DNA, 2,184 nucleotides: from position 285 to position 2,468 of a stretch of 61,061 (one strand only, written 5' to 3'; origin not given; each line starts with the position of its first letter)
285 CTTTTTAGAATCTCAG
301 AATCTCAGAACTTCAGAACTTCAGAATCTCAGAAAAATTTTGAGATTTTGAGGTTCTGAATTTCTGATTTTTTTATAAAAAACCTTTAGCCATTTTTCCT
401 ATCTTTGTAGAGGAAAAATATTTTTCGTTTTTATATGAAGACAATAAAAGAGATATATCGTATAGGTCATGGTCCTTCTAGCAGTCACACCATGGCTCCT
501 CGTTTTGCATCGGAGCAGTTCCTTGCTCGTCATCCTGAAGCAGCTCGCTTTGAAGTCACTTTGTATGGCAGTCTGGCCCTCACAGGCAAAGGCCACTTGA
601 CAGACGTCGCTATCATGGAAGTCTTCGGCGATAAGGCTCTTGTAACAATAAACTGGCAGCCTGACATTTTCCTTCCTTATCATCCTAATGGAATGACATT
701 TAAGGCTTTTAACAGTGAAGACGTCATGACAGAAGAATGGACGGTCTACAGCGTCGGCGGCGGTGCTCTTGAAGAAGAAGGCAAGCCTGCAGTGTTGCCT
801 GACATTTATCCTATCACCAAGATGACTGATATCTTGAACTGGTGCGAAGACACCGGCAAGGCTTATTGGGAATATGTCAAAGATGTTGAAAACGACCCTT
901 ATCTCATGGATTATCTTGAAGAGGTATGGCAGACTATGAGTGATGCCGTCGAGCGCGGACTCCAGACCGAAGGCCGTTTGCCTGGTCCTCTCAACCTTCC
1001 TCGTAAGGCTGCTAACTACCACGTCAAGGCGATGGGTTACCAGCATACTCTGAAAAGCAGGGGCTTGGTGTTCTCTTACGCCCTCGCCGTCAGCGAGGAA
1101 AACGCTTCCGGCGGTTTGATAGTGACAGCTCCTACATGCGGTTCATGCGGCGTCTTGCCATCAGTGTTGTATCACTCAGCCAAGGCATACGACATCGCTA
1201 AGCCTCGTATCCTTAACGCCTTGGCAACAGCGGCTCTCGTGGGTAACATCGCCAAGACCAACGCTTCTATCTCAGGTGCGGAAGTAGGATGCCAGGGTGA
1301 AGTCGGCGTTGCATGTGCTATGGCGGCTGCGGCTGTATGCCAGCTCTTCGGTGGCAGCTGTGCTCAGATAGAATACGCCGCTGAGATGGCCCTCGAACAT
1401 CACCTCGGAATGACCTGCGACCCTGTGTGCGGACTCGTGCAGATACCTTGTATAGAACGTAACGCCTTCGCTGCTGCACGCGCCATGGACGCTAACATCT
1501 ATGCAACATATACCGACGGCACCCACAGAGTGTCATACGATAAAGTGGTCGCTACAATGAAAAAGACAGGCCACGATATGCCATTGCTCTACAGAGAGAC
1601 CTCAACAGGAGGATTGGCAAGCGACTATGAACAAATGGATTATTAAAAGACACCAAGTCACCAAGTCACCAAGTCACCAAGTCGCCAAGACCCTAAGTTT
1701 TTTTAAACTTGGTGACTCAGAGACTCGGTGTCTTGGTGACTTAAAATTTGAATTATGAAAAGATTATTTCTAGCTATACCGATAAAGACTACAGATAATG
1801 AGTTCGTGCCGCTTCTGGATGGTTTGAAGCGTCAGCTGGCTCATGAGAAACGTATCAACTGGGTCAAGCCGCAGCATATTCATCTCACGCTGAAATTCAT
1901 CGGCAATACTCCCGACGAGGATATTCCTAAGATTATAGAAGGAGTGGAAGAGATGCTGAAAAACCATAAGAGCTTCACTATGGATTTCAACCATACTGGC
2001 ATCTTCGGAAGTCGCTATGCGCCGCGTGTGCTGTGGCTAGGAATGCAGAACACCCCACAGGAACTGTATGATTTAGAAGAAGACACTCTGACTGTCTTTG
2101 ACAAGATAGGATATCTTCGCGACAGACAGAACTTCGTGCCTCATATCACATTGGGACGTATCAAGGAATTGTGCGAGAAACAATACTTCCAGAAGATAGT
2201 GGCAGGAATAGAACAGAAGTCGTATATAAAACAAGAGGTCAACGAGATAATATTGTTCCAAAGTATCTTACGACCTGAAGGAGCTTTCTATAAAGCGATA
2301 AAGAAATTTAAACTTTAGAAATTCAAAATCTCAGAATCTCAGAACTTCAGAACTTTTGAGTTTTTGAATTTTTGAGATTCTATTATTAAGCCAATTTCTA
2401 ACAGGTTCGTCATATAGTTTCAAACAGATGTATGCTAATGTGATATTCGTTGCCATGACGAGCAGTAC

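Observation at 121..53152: Dispersed families of 7-8-nt periodic 'word' repeats build the hairpins at most gene 3' ends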

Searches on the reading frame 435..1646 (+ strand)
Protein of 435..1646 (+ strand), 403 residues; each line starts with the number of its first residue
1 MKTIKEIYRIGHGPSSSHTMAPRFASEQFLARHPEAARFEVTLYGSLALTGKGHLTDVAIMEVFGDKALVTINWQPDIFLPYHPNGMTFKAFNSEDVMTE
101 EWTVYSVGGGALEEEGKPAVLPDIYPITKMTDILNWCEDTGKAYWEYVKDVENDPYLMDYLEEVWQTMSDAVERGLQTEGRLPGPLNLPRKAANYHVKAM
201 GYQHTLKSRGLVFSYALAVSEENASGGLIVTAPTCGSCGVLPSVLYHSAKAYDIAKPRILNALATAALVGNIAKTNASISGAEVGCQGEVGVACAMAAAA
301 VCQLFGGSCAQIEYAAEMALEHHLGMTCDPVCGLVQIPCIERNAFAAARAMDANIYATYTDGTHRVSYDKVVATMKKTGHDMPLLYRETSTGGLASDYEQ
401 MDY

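Call 22: find_related_loci(query=window:435-1646:+, collection=genome_contigs, flank=10000)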
Query window:435-1646:+ (403 aa) in genome_contigs; peptide patterns used: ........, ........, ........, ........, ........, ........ (x = any residue, [..] = any of these).
600 stretches matched a pattern (row limit reached: there are more); 592 encode a relative of the query (tblastn E <= 1e-3); the best 80 are kept; 80 distinct loci.
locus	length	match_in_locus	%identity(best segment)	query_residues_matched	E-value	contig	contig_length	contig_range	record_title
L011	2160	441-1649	99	1-403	0e+0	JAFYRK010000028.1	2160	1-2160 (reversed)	MAG: Bacteroidales bacterium isolate RGIG7353 Water_buffalos_Cecum-5__c118521, whole genome shotgun sequence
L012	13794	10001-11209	98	1-403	0e+0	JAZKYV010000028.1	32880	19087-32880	MAG: Bacteroidales bacterium isolate T1900045097_TC20190091.MAGScoT_cleanbin_000007 SGB_4741_k141_1201800, whole genome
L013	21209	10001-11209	94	1-403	0e+0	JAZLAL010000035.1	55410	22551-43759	MAG: Bacteroidales bacterium isolate T1900045076_TC20190070.MAGScoT_cleanbin_000038 SGB_4638_k141_25236, whole genome sh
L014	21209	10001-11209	90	1-403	0e+0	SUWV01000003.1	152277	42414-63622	MAG: Lentimicrobiaceae bacterium isolate SIG107 NODE_478_length_152277_cov_15.814308, whole genome shotgun sequence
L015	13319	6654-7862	79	1-402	0e+0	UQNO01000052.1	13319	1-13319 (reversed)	uncultured Bacteroidetes bacterium isolate UMGS464 genome assembly, contig: NODE_682_length_13319_cov_46.263782, whole g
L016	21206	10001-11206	80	1-402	0e+0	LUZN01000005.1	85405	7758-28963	MAG: Bacteroidales bacterium Bact_22 Bact_22_contig_66, whole genome shotgun sequence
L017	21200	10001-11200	72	1-402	0e+0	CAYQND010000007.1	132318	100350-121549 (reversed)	MAG TPA_asm: uncultured Lentimicrobiaceae bacterium isolate SRP192927_co4_801 genome assembly, contig: NODE_76_length_13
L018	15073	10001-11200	71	1-402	0e+0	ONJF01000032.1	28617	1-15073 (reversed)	uncultured Bacteroidales bacterium isolate RUG358 genome assembly, contig: scaffold_984, whole genome shotgun sequence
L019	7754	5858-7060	67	1-399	0e+0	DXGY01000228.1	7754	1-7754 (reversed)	MAG TPA_asm: Candidatus Prevotella stercoripullorum isolate USASDec6-549 USASDcec6__C28650_L7754_SAMN08385413, whole gen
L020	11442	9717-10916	70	1-402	0e+0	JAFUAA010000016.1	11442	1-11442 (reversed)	MAG: Bacteroidales bacterium isolate RGIG4305 Roe_deer_Duodenum-2__c419, whole genome shotgun sequence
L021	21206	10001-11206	71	1-402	0e+0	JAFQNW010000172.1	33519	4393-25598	MAG: Bacteroidaceae bacterium isolate RGIG1990 Goat_Colon-1__c859023, whole genome shotgun sequence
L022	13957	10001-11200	70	1-402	0e+0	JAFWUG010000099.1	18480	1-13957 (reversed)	MAG: Bacteroidales bacterium isolate RGIG6076 Sheep_Omasum.Co__c1611949, whole genome shotgun sequence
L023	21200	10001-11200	70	1-402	0e+0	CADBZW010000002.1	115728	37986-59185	MAG: uncultured Bacteroidia bacterium isolate RUG14460 genome assembly, contig: RUG14460_asm_2, whole genome shotgun seq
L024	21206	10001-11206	67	1-402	0e+0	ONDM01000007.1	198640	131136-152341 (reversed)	uncultured Prevotellaceae bacterium isolate RUG207 genome assembly, contig: scaffold_8, whole genome shotgun sequence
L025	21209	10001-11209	72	1-401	0e+0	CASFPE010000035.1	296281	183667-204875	uncultured Bacteroides sp. isolate SI.A6.metabat-bins.90 genome assembly, contig: SI.A6.metabat-bins.90.fa_k141_269877,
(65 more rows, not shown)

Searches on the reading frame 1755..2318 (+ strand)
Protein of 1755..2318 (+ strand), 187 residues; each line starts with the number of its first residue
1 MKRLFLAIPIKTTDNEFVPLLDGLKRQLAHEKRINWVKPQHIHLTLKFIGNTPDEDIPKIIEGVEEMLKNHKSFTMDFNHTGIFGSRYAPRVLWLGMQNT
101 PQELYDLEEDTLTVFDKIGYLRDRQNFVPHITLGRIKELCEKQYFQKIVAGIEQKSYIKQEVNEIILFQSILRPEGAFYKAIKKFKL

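Call 13: find_encoding_contigs(protein=window:1755-2318:+, flank=10000, max_places=10)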
Protein window:1755-2318:+ (187 aa): 24 contigs read that carry it; 10 places shown.
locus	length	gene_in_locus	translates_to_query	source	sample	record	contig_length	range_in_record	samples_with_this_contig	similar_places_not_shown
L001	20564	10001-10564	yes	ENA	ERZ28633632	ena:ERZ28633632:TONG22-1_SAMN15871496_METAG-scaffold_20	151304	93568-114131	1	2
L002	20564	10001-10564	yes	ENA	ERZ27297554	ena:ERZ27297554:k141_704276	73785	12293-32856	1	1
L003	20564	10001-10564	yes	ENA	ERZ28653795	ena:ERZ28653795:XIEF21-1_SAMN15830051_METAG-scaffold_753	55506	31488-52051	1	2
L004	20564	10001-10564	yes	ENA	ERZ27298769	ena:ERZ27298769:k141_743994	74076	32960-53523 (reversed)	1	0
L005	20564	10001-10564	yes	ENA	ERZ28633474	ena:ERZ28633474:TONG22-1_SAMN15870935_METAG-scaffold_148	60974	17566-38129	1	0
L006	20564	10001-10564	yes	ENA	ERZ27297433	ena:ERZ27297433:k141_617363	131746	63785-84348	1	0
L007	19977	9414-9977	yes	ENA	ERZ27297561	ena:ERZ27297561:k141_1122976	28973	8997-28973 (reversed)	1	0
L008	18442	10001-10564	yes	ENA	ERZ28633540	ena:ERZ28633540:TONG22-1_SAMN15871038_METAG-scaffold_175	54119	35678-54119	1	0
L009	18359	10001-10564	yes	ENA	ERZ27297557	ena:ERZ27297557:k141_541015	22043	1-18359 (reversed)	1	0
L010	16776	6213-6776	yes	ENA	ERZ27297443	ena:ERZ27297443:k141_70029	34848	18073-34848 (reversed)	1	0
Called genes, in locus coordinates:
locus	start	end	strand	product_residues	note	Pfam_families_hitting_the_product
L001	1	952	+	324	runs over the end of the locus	PF07291:MauE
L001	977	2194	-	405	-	PF00291:PALP, PF01842:ACT (faint)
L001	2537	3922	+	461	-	PF06965:Na_H_antiport_1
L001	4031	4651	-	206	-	-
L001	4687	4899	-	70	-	-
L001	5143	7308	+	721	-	PF22820:TcaA_3rd_4th (faint), PF08308:PEGA, PF03781:FGE-sulfatase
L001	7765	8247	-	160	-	PF10543:ORF6N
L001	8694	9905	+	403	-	PF03315:SDH_beta, PF03313:SDH_alpha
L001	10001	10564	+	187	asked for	PF02834:LigT_PEase, PF13563:2_5_RNA_ligase2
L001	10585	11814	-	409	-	PF01757:Acyl_transf_3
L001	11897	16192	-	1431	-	PF00082:Peptidase_S8, PF18962:Por_Secre_tail (weak)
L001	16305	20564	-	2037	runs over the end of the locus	PF00082:Peptidase_S8, PF18962:Por_Secre_tail (faint), PF07675:Cleaved_Adhesin, PF16893:fn3_2 (faint), PF09294:Interfer-bind (faint), PF00041:fn3, PF00041:fn3, PF07675:Cleaved_Adhesin, +8 more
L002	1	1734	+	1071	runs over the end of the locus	PF05170:AsmA, PF27051:TamB_N (faint)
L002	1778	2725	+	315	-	PF07291:MauE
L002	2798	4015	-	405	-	PF00291:PALP, PF01842:ACT (faint)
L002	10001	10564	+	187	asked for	PF02834:LigT_PEase, PF13563:2_5_RNA_ligase2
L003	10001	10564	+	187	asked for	PF02834:LigT_PEase, PF13563:2_5_RNA_ligase2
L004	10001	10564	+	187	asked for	PF02834:LigT_PEase, PF13563:2_5_RNA_ligase2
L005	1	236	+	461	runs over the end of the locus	PF06965:Na_H_antiport_1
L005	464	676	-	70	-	-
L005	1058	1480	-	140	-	-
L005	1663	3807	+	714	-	PF22820:TcaA_3rd_4th (faint), PF13620:CarboxypepD_reg (faint), PF08308:PEGA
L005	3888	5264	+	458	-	PF07603:Lcl_C, PF03781:FGE-sulfatase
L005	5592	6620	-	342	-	PF17761:DUF1016_N, PF06250:YhcG_C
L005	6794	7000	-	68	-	-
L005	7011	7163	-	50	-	-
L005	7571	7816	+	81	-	PF10543:ORF6N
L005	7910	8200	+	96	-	-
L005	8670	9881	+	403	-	PF03315:SDH_beta, PF03313:SDH_alpha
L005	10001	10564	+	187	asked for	PF02834:LigT_PEase, PF13563:2_5_RNA_ligase2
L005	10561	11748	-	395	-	PF01757:Acyl_transf_3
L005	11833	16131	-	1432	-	PF00082:Peptidase_S8, PF18962:Por_Secre_tail (weak)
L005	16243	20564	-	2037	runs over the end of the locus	PF00082:Peptidase_S8, PF07675:Cleaved_Adhesin, PF16893:fn3_2 (faint), PF18962:Por_Secre_tail (faint), PF09294:Interfer-bind (faint), PF00041:fn3, PF00041:fn3, PF07675:Cleaved_Adhesin, +7 more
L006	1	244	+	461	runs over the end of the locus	PF06965:Na_H_antiport_1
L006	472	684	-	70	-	-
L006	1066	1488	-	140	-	-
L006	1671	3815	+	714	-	PF22820:TcaA_3rd_4th (faint), PF13620:CarboxypepD_reg (faint), PF08308:PEGA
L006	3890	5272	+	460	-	PF07603:Lcl_C, PF03781:FGE-sulfatase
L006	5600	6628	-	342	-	PF17761:DUF1016_N, PF06250:YhcG_C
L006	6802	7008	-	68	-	-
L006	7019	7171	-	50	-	-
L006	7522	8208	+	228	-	PF10543:ORF6N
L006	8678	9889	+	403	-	PF03315:SDH_beta, PF03313:SDH_alpha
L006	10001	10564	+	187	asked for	PF02834:LigT_PEase, PF13563:2_5_RNA_ligase2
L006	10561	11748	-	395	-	PF01757:Acyl_transf_3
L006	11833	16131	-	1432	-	PF00082:Peptidase_S8, PF18962:Por_Secre_tail (weak)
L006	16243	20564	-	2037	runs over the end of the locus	PF00082:Peptidase_S8, PF07675:Cleaved_Adhesin, PF16893:fn3_2 (faint), PF18962:Por_Secre_tail (faint), PF09294:Interfer-bind (faint), PF00041:fn3, PF00041:fn3, PF07675:Cleaved_Adhesin, +7 more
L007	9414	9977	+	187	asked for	PF02834:LigT_PEase, PF13563:2_5_RNA_ligase2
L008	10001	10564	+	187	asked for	PF02834:LigT_PEase, PF13563:2_5_RNA_ligase2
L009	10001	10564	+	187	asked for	PF02834:LigT_PEase, PF13563:2_5_RNA_ligase2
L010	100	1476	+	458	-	PF07603:Lcl_C, PF03781:FGE-sulfatase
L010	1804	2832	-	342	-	PF17761:DUF1016_N, PF06250:YhcG_C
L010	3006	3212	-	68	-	-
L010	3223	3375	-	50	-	-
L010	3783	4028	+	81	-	PF10543:ORF6N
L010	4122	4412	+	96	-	-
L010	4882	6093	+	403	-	PF03315:SDH_beta, PF03313:SDH_alpha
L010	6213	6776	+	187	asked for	PF02834:LigT_PEase, PF13563:2_5_RNA_ligase2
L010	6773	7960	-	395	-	PF01757:Acyl_transf_3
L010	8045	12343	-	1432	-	PF00082:Peptidase_S8, PF18962:Por_Secre_tail (weak)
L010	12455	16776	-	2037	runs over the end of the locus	PF00082:Peptidase_S8, PF07675:Cleaved_Adhesin, PF16893:fn3_2 (faint), PF18962:Por_Secre_tail (faint), PF09294:Interfer-bind (faint), PF00041:fn3, PF00041:fn3, PF07675:Cleaved_Adhesin, +7 more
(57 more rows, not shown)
